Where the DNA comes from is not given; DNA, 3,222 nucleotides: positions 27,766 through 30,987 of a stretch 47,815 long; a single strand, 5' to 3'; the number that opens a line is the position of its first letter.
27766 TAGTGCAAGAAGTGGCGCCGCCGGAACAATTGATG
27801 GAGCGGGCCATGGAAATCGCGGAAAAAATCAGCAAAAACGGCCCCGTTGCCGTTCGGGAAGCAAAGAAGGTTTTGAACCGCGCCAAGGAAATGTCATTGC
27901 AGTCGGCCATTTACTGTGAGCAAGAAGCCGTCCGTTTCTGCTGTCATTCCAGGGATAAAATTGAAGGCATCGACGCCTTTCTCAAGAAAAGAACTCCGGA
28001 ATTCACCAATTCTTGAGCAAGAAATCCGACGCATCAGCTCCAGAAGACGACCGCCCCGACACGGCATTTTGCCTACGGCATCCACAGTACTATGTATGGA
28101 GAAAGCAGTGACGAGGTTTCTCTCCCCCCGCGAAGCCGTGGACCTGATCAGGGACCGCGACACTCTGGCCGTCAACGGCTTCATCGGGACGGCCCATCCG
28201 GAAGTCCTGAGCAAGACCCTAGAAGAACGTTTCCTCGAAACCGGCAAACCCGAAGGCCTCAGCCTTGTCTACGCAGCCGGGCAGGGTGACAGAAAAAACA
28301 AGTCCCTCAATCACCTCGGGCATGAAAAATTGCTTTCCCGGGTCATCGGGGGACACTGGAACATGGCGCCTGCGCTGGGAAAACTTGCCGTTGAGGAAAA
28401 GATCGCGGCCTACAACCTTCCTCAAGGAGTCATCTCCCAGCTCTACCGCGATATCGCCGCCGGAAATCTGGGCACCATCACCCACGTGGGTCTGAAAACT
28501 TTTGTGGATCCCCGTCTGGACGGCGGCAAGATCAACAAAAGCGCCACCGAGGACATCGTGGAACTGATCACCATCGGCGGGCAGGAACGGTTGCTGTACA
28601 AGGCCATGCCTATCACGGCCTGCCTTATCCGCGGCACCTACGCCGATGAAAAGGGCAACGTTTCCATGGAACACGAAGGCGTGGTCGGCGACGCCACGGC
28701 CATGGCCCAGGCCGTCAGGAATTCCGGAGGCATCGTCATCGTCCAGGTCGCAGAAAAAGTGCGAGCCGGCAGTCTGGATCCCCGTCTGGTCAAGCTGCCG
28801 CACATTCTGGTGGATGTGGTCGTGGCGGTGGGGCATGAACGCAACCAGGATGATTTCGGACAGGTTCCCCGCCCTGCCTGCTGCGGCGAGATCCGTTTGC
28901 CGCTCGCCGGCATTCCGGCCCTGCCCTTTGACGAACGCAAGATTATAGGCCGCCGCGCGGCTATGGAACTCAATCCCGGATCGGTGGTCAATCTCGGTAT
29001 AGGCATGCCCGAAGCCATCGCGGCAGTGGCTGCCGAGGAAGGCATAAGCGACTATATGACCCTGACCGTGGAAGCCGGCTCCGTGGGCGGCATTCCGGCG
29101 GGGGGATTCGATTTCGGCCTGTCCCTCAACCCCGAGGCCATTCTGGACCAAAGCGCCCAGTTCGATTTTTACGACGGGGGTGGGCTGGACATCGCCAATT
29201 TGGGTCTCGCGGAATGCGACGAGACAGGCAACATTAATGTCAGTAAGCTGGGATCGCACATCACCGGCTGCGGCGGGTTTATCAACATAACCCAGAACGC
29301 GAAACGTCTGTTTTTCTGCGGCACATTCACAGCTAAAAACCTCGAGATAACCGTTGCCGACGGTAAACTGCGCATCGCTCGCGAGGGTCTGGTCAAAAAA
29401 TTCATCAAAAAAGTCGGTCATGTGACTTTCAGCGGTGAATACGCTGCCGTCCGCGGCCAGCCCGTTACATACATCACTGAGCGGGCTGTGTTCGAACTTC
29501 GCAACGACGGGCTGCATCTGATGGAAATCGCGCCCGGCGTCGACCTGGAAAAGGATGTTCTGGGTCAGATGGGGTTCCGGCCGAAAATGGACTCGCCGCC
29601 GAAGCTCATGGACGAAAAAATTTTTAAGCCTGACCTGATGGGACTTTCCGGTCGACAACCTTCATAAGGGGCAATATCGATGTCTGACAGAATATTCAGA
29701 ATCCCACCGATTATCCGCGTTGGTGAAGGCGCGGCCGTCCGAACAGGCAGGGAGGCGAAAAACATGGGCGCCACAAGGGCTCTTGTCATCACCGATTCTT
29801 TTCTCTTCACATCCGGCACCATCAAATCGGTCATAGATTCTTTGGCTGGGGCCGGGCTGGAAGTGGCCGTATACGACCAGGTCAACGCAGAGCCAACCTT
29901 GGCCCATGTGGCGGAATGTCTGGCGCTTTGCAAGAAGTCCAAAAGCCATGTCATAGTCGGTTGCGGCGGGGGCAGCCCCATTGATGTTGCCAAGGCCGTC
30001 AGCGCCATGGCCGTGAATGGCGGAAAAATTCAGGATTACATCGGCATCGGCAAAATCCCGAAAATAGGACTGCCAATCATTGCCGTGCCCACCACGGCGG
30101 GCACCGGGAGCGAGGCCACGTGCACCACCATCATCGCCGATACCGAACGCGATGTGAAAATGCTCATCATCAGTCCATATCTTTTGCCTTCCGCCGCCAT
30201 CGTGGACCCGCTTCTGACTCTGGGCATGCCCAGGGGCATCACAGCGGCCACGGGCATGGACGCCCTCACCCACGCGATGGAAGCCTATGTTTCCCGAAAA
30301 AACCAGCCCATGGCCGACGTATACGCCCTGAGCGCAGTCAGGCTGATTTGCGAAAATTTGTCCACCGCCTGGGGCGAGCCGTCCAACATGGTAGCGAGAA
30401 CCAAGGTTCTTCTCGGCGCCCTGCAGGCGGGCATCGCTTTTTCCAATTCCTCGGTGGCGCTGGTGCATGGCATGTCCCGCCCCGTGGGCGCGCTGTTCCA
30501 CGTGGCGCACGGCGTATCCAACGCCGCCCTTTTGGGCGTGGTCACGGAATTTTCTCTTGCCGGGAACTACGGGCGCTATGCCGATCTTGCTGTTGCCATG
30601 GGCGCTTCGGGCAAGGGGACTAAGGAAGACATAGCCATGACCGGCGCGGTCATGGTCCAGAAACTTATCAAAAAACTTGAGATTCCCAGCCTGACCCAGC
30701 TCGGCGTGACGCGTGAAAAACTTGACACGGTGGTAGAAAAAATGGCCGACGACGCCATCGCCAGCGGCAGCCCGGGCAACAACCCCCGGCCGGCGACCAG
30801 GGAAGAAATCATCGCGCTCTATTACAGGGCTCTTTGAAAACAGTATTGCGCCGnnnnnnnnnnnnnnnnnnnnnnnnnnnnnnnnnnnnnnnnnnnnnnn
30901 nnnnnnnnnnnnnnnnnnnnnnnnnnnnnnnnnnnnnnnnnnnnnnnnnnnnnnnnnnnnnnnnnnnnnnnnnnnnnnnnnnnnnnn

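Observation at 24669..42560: Low-G+C island of about 18 kb: a split Na+-translocating biotin decarboxylase wired to a crotonyl-CoA-to-acetyl-CoA module, two CoA-transferases, a TTT transporter, LysR and its own BirA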

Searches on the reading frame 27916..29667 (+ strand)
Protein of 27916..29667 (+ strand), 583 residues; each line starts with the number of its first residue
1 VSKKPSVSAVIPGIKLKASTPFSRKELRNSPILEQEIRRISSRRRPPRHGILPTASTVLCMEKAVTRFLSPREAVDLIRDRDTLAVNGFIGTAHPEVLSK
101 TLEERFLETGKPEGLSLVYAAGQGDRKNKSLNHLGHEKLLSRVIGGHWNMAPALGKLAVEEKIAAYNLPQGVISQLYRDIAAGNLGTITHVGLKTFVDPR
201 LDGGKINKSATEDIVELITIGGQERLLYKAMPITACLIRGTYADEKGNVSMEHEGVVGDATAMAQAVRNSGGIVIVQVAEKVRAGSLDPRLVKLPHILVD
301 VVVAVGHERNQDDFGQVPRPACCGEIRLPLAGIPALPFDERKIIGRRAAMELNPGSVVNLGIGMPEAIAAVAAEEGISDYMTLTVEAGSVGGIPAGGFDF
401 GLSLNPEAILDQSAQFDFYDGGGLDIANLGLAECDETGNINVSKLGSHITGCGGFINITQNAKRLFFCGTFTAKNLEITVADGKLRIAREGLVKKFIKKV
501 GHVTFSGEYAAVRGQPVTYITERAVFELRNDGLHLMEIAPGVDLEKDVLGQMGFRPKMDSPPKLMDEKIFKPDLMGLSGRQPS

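Call 3: search_protein_families(library=pfam, proteins=[window:27916-29667:+])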
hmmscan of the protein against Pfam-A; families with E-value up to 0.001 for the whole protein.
window:27916-29667:+ (583 aa): 1 family
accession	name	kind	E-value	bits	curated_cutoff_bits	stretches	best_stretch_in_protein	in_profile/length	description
PF01144.29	CoA_trans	-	2.3e-22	79.9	23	2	71-304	4-216/217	Coenzyme A transferase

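Call 5: search_protein_families(library=ncbifam, proteins=[window:27916-29667:+], max_evalue=0.00001)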
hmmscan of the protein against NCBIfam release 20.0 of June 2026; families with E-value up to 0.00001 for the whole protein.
window:27916-29667:+ (583 aa): 4 families
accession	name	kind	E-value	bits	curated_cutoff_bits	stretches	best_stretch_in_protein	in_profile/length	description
NF052271.1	Staph_FadX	equivalog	9.1e-116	387.5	750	1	74-574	9-510/523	fatty acid degradation protein FadX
TIGR02428.1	pcaJ_scoB_fam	subfamily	3.3e-15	56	243.55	1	340-507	2-180/207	3-oxoacid CoA-transferase subunit B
NF007394.0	PRK09920.1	equivalog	9.8e-11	41.7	315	1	67-304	4-215/219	acetate CoA-transferase subunit alpha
TIGR02429.1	pcaI_scoA_fam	subfamily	9.8e-08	31.6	128.5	1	71-306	9-220/222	3-oxoacid CoA-transferase subunit A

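Call 49: search_solved_structures(query=window:28114-29667:+, max_evalue=0.00001)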
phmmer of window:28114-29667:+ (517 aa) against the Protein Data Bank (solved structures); distinct sequences matched with E-value up to 0.00001: 20.
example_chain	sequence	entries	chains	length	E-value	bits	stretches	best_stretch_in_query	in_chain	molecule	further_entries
2ahu_A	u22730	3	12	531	5.4e-134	450.9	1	3-510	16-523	putative enzyme ydiF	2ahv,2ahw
8k9h_B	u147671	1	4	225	1.1e-10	44.1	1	2-237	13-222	Acetoacetate:butyrate/acetate coenzyme A transferase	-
8k9h_A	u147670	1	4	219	1.4e-10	43.8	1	275-427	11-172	Butyrate-acetoacetate CoA-transferase subunit B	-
6lp1_A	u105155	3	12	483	2.7e-09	39.5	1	4-414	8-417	Succinyl-CoA:3-ketoacid-coenzyme A transferase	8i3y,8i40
9xmy_A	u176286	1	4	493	3.1e-09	39.3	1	4-412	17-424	Succinyl-CoA:3-ketoacid-coenzyme A transferase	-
9ctd_C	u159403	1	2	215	3.4e-09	39.2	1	276-410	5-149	3-oxoacid CoA-transferase, B subunit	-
5dbn_B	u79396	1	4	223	4.4e-09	38.8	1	273-408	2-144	Acetate CoA-transferase subunit beta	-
3dlx_A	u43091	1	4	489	5.7e-09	38.5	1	3-398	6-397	Succinyl-CoA:3-ketoacid-coenzyme A transferase 1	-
9csc_B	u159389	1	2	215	1.3e-08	37.3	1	276-411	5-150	3-oxoacid CoA-transferase, B subunit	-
9cry_B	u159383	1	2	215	1.8e-08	36.8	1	276-411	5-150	3-oxoacid CoA-transferase, B subunit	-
9cq2_B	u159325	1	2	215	1.9e-08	36.8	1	276-411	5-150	3-oxoacid CoA-transferase, B subunit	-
4kgb_A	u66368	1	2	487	1.1e-07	34.2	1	38-393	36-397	Succinyl-CoA:3-ketoacid-coenzyme A transferase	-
3cdk_B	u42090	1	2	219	2e-07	33.3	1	274-409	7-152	Succinyl-CoA:3-ketoacid-coenzyme A transferase subunit B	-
3rrl_B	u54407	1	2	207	3.3e-07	32.6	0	275-401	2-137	Succinyl-CoA:3-ketoacid-coenzyme A transferase subunit B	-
2nrb_A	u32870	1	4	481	4.9e-07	32.1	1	7-398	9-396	Succinyl-CoA:3-ketoacid-coenzyme A transferase 1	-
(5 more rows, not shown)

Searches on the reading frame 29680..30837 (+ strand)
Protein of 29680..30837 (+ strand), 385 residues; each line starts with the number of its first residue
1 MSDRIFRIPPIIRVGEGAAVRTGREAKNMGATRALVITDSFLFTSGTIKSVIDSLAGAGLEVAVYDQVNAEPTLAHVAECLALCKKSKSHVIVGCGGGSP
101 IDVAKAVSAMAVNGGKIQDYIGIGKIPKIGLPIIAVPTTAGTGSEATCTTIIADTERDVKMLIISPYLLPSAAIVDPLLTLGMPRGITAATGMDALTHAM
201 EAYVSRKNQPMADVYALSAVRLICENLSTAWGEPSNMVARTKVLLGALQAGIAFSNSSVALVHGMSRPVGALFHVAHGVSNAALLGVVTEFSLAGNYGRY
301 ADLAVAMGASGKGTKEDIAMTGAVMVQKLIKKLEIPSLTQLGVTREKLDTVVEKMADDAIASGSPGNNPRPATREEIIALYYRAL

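Call 3: search_protein_families(library=pfam, proteins=[window:29680-30837:+])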
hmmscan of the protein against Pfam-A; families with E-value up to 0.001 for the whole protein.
window:29680-30837:+ (385 aa): 3 families
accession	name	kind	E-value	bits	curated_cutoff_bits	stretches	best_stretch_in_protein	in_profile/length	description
PF25137.1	ADH_Fe_C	-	2.9e-50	171.1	27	1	188-384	1-193/194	Fe-containing alcohol dehydrogenase family, C-terminal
PF00465.25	Fe-ADH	-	6.3e-50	169.5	31.3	1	9-177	1-168/168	Iron-containing alcohol dehydrogenase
PF13685.12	Fe-ADH_2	-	2.2e-11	44.4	28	1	14-109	2-95/149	Iron-containing alcohol dehydrogenase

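Call 5: search_protein_families(library=ncbifam, proteins=[window:29680-30837:+], max_evalue=0.00001)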
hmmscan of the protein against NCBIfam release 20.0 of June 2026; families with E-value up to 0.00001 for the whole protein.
window:29680-30837:+ (385 aa): 17 families
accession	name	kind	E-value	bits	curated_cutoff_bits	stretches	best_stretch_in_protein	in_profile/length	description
NF041833.1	Fe_ADH_ErcA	equivalog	1.8e-96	323.6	550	1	9-385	9-382/382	alcohol dehydrogenase-like regulatory protein ErcA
TIGR02638.1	lactal_redase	equivalog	2.9e-89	299.6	523.15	1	12-381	10-379/379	lactaldehyde reductase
NF007911.0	PRK10624.1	equivalog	1.6e-83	280.8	537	1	14-384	13-381/382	lactaldehyde reductase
NF053866.1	CholDhdGbsBBac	equivalog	3.3e-81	272.9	550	1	4-384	10-390/392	choline dehydrogenase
NF007363.0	PRK09860.1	equivalog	4.4e-78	263.1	581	1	1-384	1-382/383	L-threonine dehydrogenase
NF050025.1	SulfAcetaldRedSarD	equivalog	5.3e-78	262.5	700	1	14-380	13-380/385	sulfoacetaldehyde reductase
NF058672.1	4HyButDHCUPNE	equivalog_domain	1.9e-70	238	500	1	12-381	10-374/378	4-hydroxybutyrate dehydrogenase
NF010378.0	PRK13805.1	equivalog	3e-69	233.8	951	1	5-383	458-862/872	bifunctional acetaldehyde-CoA/alcohol dehydrogenase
NF011998.0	PRK15454.1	equivalog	4.1e-64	216.7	556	1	5-383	23-393/395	ethanolamine utilization ethanol dehydrogenase EutG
TIGR04266.1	NDMA_methanol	equivalog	2e-51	175.2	625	1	11-336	18-348/420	NDMA-dependent methanol dehydrogenase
TIGR03405.1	Phn_Fe-ADH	equivalog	4.6e-48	163.8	423.7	1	12-356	7-344/355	iron-containing alcohol dehydrogenase PsrA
NF041822.1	daptide_DH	equivalog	3.2e-19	69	300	1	33-225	2-198/363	daptide-type RiPP biosynthesis dehydogenase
NF011717.0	PRK15138.1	equivalog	8.6e-19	67.8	645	1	41-288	40-288/387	alcohol dehydrogenase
NF006941.0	PRK09423.1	subfamily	9.3e-12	44.4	336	1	4-209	3-186/367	glycerol dehydrogenase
NF047954.1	PrpdilGlycDhGldA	equivalog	1.4e-11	44.3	700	1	3-375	2-346/365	bifunctional L-1,2-propanediol dehydrogenase/glycerol dehydrogenase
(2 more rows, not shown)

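Call 55: search_solved_structures(query=window:29680-30837:+, max_evalue=1e-40)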
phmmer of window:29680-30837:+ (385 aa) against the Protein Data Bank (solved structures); distinct sequences matched with E-value up to 1e-40: 22.
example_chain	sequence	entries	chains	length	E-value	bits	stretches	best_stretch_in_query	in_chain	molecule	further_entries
3owo_A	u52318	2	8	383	5.1e-78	265.9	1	2-382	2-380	Alcohol dehydrogenase 2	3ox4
8zwd_B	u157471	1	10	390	7.3e-73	249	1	6-379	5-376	NAD(P)-dependent methanol dehydrogenase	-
8zrl_A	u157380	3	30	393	7.5e-71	242.3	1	6-381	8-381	NAD-dependent methanol dehydrogenase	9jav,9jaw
3bfj_A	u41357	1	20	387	2.8e-70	240.5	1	7-384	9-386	1,3-propanediol oxidoreductase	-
7qlg_AAA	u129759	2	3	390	4.4e-62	213.5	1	15-384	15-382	Lactaldehyde reductase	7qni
1rrm_A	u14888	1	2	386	5.7e-62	213.1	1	15-384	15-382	Lactaldehyde reductase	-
7qlq_AAA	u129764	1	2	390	5.8e-62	213.1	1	15-384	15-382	Lactaldehyde reductase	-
2bi4_A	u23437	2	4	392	6.1e-62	213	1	15-384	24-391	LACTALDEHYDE REDUCTASE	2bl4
7qls_AAA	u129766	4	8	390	1e-61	212.3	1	15-384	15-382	Lactaldehyde reductase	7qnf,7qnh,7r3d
5br4_A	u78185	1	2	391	3.7e-61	210.5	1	15-384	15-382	Lactaldehyde reductase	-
4fr2_A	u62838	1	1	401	4.2e-61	210.3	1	6-384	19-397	1,3-propanediol dehydrogenase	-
7qnj_AAA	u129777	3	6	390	5.6e-61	209.9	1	15-384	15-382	Lactaldehyde reductase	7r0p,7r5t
9ldl_C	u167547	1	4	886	1e-55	192.6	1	8-381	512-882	Aldehyde dehydrogenase family protein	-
6jko_A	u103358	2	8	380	4.8e-51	177.2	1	9-328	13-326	Methanol dehydrogenase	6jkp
6scg_A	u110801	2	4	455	2.6e-50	174.8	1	25-374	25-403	Aldehyde-alcohol dehydrogenase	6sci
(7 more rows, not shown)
